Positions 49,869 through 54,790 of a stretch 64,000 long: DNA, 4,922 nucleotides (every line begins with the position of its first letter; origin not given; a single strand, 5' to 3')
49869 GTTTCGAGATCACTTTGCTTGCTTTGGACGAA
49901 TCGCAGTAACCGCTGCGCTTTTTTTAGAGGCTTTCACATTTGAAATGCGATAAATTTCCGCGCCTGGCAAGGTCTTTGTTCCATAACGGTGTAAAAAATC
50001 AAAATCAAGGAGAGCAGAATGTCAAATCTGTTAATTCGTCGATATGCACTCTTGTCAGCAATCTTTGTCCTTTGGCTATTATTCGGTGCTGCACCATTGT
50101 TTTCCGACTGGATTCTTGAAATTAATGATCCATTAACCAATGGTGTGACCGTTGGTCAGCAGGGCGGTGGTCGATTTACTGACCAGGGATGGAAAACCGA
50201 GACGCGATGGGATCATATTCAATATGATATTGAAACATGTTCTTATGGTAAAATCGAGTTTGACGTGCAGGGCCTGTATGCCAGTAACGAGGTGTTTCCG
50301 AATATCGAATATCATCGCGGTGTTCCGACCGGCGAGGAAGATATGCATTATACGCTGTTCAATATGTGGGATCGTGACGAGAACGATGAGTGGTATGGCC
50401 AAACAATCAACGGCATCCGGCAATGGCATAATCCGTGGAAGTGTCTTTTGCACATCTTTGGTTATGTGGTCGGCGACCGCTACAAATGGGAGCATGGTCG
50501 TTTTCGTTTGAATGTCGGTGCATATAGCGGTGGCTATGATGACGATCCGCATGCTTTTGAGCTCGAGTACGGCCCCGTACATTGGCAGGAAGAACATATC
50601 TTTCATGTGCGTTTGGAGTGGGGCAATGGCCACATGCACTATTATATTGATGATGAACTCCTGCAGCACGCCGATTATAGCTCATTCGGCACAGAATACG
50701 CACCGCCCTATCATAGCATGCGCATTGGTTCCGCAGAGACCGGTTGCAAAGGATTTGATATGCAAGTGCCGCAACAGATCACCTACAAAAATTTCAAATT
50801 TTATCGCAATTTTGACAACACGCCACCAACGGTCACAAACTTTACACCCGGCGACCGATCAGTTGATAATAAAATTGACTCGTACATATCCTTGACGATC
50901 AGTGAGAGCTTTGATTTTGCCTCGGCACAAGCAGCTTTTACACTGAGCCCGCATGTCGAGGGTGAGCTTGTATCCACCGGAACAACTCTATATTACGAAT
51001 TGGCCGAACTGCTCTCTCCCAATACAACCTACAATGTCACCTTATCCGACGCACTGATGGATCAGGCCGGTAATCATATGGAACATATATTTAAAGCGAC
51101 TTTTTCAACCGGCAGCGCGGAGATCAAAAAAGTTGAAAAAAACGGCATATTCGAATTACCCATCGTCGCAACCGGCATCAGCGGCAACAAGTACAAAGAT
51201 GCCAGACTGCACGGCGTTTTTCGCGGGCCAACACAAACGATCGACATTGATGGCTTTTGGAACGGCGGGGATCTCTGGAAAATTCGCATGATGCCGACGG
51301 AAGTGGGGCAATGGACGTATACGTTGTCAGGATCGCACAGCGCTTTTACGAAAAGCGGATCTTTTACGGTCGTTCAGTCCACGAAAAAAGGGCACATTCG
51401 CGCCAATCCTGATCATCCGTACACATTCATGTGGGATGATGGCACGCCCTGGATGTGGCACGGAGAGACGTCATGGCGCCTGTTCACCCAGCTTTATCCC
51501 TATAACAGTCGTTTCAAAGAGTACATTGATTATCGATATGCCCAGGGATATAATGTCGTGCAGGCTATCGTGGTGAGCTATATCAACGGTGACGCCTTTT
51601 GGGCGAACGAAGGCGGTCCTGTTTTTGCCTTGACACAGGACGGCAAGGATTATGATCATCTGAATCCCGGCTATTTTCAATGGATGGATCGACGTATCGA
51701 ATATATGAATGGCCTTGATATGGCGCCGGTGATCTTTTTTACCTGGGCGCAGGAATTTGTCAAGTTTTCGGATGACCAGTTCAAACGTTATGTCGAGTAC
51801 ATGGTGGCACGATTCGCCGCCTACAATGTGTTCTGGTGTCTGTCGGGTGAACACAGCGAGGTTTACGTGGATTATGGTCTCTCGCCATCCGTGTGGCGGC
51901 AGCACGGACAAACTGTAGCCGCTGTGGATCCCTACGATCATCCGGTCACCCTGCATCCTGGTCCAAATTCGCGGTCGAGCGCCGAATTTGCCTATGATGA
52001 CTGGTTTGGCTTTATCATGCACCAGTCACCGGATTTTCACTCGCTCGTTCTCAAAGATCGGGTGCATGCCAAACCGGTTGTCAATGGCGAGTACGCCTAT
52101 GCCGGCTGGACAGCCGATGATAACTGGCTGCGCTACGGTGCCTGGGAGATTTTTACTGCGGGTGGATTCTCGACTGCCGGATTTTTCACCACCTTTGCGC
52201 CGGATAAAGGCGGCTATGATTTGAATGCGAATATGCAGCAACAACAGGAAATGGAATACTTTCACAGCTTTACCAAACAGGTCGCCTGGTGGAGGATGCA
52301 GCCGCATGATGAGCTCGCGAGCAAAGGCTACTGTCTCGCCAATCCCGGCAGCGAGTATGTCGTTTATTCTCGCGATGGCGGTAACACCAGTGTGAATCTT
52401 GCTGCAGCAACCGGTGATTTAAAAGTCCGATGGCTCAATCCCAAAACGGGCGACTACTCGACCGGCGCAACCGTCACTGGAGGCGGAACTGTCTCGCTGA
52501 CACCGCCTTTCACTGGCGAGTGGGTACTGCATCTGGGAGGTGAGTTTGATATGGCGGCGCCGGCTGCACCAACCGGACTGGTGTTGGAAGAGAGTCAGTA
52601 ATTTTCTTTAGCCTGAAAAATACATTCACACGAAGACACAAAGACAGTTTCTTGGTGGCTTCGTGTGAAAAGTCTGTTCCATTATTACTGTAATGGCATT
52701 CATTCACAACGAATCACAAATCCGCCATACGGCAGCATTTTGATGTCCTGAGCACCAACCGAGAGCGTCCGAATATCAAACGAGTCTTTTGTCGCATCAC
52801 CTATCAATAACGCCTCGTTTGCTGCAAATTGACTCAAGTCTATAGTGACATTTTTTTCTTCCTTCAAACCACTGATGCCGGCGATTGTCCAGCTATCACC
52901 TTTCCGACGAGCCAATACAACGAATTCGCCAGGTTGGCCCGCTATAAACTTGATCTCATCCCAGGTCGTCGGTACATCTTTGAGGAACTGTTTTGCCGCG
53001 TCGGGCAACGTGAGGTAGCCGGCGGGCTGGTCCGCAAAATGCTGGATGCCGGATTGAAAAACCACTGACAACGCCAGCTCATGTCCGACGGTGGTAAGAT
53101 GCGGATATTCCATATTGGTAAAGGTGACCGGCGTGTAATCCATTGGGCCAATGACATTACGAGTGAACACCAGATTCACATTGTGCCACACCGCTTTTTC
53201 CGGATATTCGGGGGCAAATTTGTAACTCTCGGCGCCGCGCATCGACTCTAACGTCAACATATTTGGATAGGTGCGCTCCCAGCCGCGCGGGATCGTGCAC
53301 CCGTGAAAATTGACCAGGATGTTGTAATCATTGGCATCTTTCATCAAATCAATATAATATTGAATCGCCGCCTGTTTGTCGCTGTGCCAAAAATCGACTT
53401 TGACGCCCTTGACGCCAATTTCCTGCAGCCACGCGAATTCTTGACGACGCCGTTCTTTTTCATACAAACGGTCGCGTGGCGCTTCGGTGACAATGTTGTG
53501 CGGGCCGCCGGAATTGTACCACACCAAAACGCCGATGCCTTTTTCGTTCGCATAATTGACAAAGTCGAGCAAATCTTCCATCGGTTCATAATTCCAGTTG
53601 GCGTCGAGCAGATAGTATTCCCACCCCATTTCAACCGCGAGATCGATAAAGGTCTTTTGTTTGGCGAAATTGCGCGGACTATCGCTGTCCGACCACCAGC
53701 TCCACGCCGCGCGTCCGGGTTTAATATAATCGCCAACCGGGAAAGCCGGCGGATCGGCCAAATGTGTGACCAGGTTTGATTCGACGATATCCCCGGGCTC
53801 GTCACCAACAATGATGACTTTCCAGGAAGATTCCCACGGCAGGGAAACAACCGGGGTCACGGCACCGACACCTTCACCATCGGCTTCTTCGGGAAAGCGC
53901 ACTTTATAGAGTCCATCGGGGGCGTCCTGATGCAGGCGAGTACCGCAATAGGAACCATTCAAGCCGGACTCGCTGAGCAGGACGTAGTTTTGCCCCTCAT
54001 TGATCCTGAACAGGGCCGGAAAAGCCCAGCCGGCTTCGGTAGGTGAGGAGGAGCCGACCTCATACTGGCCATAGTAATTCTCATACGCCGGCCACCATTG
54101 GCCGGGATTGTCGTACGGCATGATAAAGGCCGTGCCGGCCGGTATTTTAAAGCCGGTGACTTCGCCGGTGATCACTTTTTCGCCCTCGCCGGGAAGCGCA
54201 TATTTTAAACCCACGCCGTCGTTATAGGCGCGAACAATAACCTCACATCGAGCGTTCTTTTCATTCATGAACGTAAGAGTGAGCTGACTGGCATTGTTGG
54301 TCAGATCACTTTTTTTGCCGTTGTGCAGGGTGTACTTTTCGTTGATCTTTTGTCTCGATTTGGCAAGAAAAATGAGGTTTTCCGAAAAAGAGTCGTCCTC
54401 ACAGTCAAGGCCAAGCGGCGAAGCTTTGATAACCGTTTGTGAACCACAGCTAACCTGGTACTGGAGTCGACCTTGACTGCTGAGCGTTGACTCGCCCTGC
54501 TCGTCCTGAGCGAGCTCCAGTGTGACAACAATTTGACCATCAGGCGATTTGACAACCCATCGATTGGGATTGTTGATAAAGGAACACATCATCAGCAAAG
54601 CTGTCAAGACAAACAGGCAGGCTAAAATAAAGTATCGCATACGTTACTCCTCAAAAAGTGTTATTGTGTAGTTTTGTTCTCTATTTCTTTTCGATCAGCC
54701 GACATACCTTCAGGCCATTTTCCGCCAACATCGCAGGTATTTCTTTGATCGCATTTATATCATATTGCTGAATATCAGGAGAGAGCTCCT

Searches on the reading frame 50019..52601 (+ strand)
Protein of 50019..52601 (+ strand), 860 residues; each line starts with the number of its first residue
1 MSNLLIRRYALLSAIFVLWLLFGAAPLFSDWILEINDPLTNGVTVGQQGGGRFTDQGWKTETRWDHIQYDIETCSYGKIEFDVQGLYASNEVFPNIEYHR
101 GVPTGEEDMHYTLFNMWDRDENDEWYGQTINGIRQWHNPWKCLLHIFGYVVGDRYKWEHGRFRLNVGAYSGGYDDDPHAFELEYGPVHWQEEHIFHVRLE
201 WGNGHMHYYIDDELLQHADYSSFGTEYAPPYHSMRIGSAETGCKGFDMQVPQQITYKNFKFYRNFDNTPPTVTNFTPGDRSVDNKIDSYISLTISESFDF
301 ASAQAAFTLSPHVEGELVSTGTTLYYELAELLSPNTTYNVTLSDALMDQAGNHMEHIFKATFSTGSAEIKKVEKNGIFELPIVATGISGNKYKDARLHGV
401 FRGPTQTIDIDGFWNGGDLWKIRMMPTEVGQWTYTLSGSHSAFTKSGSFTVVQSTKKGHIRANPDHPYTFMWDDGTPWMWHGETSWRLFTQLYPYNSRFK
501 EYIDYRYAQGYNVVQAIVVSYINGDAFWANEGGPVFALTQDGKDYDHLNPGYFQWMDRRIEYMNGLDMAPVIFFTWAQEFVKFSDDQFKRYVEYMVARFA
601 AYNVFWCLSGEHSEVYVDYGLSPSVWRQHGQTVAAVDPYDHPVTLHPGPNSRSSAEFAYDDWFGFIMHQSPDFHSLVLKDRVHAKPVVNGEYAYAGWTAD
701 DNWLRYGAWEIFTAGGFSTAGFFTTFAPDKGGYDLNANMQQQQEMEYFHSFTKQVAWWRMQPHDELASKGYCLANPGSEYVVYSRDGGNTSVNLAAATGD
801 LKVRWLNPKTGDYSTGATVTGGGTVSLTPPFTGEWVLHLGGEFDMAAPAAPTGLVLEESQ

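Call 26: search_protein_families(library=pfam, proteins=[window:50019-52601:+], max_evalue=0.0001)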
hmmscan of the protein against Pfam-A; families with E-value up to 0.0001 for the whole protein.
window:50019-52601:+ (860 aa): 4 families
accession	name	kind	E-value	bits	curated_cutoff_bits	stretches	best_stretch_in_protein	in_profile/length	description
PF13204.13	Apiosidase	-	2e-37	129.9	26.5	1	469-716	6-271/320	Apiosidase-like, catalytic domain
PF16586.11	DUF5060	-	9.3e-15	55.1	27.2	1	372-437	2-68/70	Domain of unknown function (DUF5060)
PF13205.12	Big_5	-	2.1e-13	51.3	23.6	1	266-364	1-105/105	Bacterial Ig-like domain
PF12904.13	Collagen_bind_2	-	2.9e-07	30.7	22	1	769-837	15-89/92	Putative collagen-binding domain of a collagenase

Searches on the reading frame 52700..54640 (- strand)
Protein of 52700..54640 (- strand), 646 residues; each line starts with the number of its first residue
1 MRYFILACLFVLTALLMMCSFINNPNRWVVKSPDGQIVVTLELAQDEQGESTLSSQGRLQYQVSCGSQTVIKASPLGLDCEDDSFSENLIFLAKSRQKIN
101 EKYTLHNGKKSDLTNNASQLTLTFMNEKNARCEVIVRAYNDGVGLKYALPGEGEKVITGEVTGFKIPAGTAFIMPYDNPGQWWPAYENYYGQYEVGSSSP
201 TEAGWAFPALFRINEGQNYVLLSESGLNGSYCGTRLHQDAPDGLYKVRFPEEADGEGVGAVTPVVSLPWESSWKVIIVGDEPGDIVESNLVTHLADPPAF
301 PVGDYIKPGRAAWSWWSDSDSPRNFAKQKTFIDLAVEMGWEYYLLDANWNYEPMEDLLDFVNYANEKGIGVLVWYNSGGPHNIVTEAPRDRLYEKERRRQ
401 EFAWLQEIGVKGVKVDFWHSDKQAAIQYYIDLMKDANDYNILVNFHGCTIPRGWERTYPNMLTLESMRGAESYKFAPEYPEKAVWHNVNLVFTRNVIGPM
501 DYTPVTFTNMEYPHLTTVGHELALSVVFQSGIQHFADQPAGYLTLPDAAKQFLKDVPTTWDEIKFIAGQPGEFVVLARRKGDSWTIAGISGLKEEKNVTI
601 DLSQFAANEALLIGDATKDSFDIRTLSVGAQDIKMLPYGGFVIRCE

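Call 26: search_protein_families(library=pfam, proteins=[window:52700-54640:-], max_evalue=0.0001)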
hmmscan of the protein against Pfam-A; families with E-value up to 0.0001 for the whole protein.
window:52700-54640:- (646 aa): 3 families
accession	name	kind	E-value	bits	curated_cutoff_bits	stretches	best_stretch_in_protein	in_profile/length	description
PF10566.15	Glyco_hydro_97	-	1.3e-66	225.3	32.5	1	304-557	3-275/275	Glycoside hydrolase 97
PF14508.12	GH97_N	-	1.8e-51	175.3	25.3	1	30-297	1-229/229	Glycosyl-hydrolase 97 N-terminal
PF14509.12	GH97_C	-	3.2e-14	53.4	25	1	559-644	1-95/97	Glycosyl-hydrolase 97 C-terminal, oligomerisation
